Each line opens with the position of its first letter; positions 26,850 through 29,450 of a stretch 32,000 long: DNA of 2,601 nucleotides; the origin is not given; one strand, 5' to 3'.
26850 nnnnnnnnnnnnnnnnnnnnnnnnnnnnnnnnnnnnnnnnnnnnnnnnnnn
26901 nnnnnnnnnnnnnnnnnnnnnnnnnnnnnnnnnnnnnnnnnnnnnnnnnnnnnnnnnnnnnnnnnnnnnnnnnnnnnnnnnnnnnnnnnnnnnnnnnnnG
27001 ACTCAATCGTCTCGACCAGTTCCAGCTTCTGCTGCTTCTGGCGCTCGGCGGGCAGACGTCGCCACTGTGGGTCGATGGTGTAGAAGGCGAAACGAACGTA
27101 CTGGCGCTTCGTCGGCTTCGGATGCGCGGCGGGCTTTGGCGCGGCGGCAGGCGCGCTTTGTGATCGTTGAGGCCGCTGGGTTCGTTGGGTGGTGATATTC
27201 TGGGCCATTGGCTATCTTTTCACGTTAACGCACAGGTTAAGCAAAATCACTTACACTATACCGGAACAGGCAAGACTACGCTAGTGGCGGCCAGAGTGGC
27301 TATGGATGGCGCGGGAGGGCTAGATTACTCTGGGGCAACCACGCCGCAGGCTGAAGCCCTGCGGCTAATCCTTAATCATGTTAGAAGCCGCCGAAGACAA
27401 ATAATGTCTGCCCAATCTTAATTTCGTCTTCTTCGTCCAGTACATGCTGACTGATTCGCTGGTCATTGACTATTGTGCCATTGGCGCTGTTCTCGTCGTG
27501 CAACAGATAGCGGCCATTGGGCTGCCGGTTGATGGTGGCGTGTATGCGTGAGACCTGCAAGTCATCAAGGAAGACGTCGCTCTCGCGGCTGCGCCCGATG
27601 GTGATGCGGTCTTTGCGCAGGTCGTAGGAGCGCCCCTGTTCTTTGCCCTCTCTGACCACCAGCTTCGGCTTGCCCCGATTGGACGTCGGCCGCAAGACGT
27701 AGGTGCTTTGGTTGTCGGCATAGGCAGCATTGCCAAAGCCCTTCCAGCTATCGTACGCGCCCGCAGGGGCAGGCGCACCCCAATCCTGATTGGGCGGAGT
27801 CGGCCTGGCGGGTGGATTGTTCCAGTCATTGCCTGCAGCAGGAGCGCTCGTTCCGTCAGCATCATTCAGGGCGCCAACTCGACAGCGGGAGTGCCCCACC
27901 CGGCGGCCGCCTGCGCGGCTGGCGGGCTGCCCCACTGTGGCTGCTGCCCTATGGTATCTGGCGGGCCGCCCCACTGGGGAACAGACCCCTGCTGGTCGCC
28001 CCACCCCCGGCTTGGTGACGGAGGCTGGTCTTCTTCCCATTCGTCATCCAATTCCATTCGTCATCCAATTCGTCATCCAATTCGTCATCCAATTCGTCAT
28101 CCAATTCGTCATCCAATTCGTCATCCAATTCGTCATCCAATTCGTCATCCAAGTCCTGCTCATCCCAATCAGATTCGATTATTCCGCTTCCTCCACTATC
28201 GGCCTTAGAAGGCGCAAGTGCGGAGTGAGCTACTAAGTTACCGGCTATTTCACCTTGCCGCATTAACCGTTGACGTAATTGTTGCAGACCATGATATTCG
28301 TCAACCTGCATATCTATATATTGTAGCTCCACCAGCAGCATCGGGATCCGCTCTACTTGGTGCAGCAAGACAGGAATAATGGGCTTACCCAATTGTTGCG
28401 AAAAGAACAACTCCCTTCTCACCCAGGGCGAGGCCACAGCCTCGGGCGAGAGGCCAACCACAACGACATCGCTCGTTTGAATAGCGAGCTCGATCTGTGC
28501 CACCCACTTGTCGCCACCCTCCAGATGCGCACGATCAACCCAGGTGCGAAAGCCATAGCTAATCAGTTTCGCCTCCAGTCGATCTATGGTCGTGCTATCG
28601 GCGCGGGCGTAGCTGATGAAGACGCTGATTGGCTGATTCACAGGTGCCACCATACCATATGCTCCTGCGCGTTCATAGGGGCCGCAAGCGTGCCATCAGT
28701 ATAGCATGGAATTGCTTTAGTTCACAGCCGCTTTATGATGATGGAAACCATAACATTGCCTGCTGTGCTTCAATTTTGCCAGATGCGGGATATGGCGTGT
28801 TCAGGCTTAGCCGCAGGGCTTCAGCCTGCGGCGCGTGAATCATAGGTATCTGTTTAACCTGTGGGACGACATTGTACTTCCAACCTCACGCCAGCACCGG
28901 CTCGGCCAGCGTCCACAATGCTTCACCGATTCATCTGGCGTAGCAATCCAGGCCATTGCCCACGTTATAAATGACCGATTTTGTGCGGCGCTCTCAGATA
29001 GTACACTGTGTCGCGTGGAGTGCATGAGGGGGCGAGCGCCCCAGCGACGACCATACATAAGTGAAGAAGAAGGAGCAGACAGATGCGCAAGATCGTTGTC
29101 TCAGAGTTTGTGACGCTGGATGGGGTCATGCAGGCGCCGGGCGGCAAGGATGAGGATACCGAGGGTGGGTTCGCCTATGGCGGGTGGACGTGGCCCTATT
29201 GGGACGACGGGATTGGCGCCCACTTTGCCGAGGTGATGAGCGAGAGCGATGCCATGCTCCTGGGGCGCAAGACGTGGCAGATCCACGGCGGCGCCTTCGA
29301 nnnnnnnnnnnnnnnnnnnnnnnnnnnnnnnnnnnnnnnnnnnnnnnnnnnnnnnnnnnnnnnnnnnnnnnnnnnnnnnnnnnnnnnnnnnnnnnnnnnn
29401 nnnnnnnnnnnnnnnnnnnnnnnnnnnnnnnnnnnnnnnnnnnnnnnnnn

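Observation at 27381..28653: TIR domain, acidic (DDEL)n repeat, WG-rich linker and FHA domain are colinear but split over three reading frames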

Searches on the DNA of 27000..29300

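Call 65: search_rna_families(source=window, start=27000, end=29300, threshold=evalue, max_evalue=1)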
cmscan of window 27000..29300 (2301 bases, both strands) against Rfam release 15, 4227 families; matches with E-value up to 1: 0.
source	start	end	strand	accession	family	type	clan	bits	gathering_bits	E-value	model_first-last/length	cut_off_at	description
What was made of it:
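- No Rfam element was found (call 65).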

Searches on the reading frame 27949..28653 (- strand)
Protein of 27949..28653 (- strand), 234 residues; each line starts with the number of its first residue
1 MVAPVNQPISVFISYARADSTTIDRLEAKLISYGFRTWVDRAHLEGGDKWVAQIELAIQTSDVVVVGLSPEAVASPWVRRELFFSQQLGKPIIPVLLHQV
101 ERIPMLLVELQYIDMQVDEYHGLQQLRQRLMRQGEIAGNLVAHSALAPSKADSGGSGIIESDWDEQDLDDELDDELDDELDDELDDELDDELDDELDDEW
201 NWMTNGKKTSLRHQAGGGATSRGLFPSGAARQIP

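Call 7: find_encoding_contigs(protein=window:27949-28653:-, flank=10000, max_places=10)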
Protein window:27949-28653:- (234 aa): no gene with exactly this product is on record in the collection.

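Call 13: list_cluster_members(proteins=[P0001, window:27949-28653:-, window:27381-28040:-, window:29722-30969:-, P0013, P0015])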
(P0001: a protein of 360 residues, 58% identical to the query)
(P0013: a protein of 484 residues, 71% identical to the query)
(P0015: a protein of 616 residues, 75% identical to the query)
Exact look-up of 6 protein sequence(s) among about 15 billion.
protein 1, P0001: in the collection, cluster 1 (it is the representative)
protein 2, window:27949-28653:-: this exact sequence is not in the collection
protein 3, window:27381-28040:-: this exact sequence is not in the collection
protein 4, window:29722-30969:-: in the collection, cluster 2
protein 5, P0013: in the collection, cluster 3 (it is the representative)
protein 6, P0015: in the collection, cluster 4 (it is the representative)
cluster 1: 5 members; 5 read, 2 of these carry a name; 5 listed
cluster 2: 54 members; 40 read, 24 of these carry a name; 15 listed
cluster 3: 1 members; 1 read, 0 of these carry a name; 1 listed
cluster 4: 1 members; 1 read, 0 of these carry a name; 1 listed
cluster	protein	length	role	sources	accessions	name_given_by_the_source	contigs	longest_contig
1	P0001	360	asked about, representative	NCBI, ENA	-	-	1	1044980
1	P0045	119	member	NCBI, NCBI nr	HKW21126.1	MAG TPA: FHA domain-containing protein, partial [Ktedonobacterales bacterium] | FHA domain-containing protein [Ktedonobacterales bacterium]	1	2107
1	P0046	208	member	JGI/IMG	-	pSer/pThr/pTyr-binding forkhead associated (FHA) protein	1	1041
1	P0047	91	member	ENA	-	-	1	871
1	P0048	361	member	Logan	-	-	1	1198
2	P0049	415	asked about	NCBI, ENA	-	-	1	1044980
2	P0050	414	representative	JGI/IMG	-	serine/threonine protein kinase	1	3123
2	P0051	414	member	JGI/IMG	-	serine/threonine protein kinase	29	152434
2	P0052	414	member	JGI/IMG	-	serine/threonine-protein kinase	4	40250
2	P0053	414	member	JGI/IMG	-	serine/threonine-protein kinase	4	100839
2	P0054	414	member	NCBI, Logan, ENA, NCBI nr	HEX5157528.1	MAG TPA: serine/threonine-protein kinase [Ktedonobacterales bacterium] | serine/threonine-protein kinase [Ktedonobacterales bacterium]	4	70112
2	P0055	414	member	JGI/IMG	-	serine/threonine protein kinase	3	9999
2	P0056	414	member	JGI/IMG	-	serine/threonine-protein kinase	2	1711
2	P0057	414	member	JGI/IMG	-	serine/threonine-protein kinase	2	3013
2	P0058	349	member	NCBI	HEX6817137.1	MAG TPA: serine/threonine-protein kinase, partial [Ktedonobacterales bacterium]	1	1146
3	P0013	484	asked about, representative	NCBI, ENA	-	-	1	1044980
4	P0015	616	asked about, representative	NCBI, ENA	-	-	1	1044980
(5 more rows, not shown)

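Call 15: find_encoding_contigs(protein=P0051, flank=10000, max_places=10)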
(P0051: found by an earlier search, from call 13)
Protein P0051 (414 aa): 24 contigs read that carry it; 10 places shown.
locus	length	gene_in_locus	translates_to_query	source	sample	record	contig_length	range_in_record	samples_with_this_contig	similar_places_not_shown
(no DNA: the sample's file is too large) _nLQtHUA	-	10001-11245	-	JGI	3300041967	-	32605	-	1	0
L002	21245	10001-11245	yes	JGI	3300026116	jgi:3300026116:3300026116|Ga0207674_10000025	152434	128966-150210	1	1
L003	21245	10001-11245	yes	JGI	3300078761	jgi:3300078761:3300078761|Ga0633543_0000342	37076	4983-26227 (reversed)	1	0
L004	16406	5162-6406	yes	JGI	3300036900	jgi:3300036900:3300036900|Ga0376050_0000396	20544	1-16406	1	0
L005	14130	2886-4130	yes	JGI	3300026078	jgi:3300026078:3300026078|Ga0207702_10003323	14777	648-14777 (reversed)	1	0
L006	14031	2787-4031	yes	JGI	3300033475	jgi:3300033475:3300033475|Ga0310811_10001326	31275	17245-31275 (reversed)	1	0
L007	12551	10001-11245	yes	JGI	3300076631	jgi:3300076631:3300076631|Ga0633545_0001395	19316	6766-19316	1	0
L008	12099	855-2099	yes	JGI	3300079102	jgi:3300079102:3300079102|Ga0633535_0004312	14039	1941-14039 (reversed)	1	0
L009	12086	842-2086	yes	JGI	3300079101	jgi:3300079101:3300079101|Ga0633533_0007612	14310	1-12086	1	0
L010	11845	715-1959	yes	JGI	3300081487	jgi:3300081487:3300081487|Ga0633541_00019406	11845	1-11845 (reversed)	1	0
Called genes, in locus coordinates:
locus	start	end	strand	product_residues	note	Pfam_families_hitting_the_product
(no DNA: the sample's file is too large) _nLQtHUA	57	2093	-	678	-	PF20773:InhA-like_MAM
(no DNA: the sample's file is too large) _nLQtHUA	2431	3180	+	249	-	-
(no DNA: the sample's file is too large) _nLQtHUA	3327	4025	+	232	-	-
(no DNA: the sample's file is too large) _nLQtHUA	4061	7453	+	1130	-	-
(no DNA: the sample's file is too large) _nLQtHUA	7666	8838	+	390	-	PF00069:Pkinase, PF07714:PK_Tyr_Ser-Thr, PF01636:APH (faint), PF16697:Yop-YscD_cpl (weak), PF00498:FHA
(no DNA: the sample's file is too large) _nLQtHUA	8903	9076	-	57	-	-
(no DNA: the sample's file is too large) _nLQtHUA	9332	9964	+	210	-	PF16697:Yop-YscD_cpl, PF00498:FHA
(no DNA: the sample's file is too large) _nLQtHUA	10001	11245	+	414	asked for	PF00069:Pkinase, PF03109:ABC1 (faint), PF07714:PK_Tyr_Ser-Thr, PF18912:DZR_2 (faint), PF12773:DZR, PF13248:Zn_ribbon_3 (weak), PF24463:DUF7577 (weak), PF13240:Zn_Ribbon_1 (weak)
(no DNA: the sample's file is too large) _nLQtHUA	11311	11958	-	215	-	PF01872:RibD_C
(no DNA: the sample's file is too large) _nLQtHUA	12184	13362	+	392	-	PF06778:Chlor_dismutase, PF00355:Rieske, PF13806:Rieske_2, PF22543:Rieske_4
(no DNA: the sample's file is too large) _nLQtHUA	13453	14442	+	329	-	PF00762:Ferrochelatase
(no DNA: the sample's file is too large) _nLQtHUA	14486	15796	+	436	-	PF05201:GlutR_N, PF01488:Shikimate_DH, PF01408:GFO_IDH_MocA (faint), PF00745:GlutR_dimer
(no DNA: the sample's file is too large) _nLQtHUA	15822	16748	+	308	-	PF01379:Porphobil_deam, PF03900:Porphobil_deamC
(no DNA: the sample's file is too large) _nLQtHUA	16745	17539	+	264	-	PF02602:HEM4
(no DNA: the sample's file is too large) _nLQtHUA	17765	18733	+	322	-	PF00490:ALAD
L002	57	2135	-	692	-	PF20773:InhA-like_MAM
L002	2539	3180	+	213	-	-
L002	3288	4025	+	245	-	-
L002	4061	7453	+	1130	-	-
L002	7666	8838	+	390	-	PF00069:Pkinase, PF07714:PK_Tyr_Ser-Thr, PF01636:APH (faint), PF16697:Yop-YscD_cpl (weak), PF00498:FHA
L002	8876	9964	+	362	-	PF16697:Yop-YscD_cpl, PF00498:FHA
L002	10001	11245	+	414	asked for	PF00069:Pkinase, PF03109:ABC1 (faint), PF07714:PK_Tyr_Ser-Thr, PF18912:DZR_2 (faint), PF12773:DZR, PF13248:Zn_ribbon_3 (weak), PF24463:DUF7577 (weak), PF13240:Zn_Ribbon_1 (weak)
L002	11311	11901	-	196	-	PF01872:RibD_C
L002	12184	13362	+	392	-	PF06778:Chlor_dismutase, PF00355:Rieske, PF13806:Rieske_2, PF22543:Rieske_4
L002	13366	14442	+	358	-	PF00762:Ferrochelatase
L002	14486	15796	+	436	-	PF05201:GlutR_N, PF01488:Shikimate_DH, PF01408:GFO_IDH_MocA (faint), PF00745:GlutR_dimer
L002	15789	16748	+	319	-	PF01379:Porphobil_deam, PF03900:Porphobil_deamC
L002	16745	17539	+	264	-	PF02602:HEM4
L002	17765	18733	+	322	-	PF00490:ALAD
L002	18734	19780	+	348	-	PF01208:URO-D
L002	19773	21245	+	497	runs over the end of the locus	PF01266:DAO (weak), PF01593:Amino_oxidase, PF13450:NAD_binding_8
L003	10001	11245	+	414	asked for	PF00069:Pkinase, PF03109:ABC1 (faint), PF07714:PK_Tyr_Ser-Thr, PF18912:DZR_2 (faint), PF12773:DZR, PF13248:Zn_ribbon_3 (weak), PF24463:DUF7577 (weak), PF13240:Zn_Ribbon_1 (weak)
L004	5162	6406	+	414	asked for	PF00069:Pkinase, PF03109:ABC1 (faint), PF07714:PK_Tyr_Ser-Thr, PF18912:DZR_2 (faint), PF12773:DZR, PF13248:Zn_ribbon_3 (weak), PF24463:DUF7577 (weak), PF13240:Zn_Ribbon_1 (weak)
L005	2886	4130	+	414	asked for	PF00069:Pkinase, PF03109:ABC1 (faint), PF07714:PK_Tyr_Ser-Thr, PF18912:DZR_2 (faint), PF12773:DZR, PF13248:Zn_ribbon_3 (weak), PF24463:DUF7577 (weak), PF13240:Zn_Ribbon_1 (weak)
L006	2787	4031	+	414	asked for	PF00069:Pkinase, PF03109:ABC1 (faint), PF07714:PK_Tyr_Ser-Thr, PF18912:DZR_2 (faint), PF12773:DZR, PF13248:Zn_ribbon_3 (weak), PF24463:DUF7577 (weak), PF13240:Zn_Ribbon_1 (weak)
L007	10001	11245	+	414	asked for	PF00069:Pkinase, PF03109:ABC1 (faint), PF07714:PK_Tyr_Ser-Thr, PF18912:DZR_2 (faint), PF12773:DZR, PF13248:Zn_ribbon_3 (weak), PF24463:DUF7577 (weak), PF13240:Zn_Ribbon_1 (weak)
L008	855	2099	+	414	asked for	PF00069:Pkinase, PF03109:ABC1 (faint), PF07714:PK_Tyr_Ser-Thr, PF18912:DZR_2 (faint), PF12773:DZR, PF13248:Zn_ribbon_3 (weak), PF24463:DUF7577 (weak), PF13240:Zn_Ribbon_1 (weak)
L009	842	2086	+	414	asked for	PF00069:Pkinase, PF03109:ABC1 (faint), PF07714:PK_Tyr_Ser-Thr, PF18912:DZR_2 (faint), PF12773:DZR, PF13248:Zn_ribbon_3 (weak), PF24463:DUF7577 (weak), PF13240:Zn_Ribbon_1 (weak)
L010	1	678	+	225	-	?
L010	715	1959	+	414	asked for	PF00069:Pkinase, PF03109:ABC1 (faint), PF07714:PK_Tyr_Ser-Thr, PF18912:DZR_2 (faint), PF12773:DZR, PF13248:Zn_ribbon_3 (weak), PF24463:DUF7577 (weak), PF13240:Zn_Ribbon_1 (weak)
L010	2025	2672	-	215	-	PF01872:RibD_C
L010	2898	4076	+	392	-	PF06778:Chlor_dismutase, PF00355:Rieske, PF13806:Rieske_2, PF22543:Rieske_4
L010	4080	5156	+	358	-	PF00762:Ferrochelatase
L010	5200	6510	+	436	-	PF05201:GlutR_N, PF01488:Shikimate_DH, PF01408:GFO_IDH_MocA (faint), PF00745:GlutR_dimer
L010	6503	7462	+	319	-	PF01379:Porphobil_deam, PF03900:Porphobil_deamC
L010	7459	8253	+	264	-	PF02602:HEM4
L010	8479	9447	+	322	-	PF00490:ALAD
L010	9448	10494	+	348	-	PF01208:URO-D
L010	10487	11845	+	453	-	?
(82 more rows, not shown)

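Call 52: search_protein_families(library=padloc, proteins=[window:27949-28653:-], max_evalue=0.001)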
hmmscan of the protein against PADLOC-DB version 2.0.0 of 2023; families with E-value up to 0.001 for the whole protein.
window:27949-28653:- (234 aa): 9 families
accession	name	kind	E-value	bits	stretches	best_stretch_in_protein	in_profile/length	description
PDLC02421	Aga_TIR-PNTD1-PNTD2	-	4.6e-16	57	1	10-133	5-135/430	Class I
PDLC02403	Aga_TIR-PNTD1-PNTD2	-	2.5e-13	47.9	1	11-134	5-135/443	Class I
PDLC02012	SAVED5--SAVED_TIR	-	7.3e-13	46.4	1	10-81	15-87/404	-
PDLC05062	PDC-S66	-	1e-09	36.2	1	9-82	149-223/282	-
PDLC00434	ThsB1|ThsB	-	2.5e-06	24.8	1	10-96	140-227/396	TIR-like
PDLC03957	bSEFIR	-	1.4e-05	23.1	1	8-66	38-99/412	-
PDLC00418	ThsB1|ThsB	-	2.6e-05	22.1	1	11-99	7-102/155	TIR-like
PDLC00417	ThsB1|ThsB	-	0.00083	16.9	0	9-82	167-241/303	TIR-like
PDLC02013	SAVED5--SAVED_TIR_JAB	-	0.00086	15.9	0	10-82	174-248/584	-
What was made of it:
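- On Thoeris (ThsA/ThsB) defence system: Only a weak ThsB TIR-domain match (call 52).
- Closest known: Thoeris ThsB and other defence-system TIR proteins. Same: The TIR domain gives weak to moderate matches: Aga_TIR-PNTD E=5e-16, SAVED_TIR E=7e-13, ThsB E=2.5e-6 (call 52).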
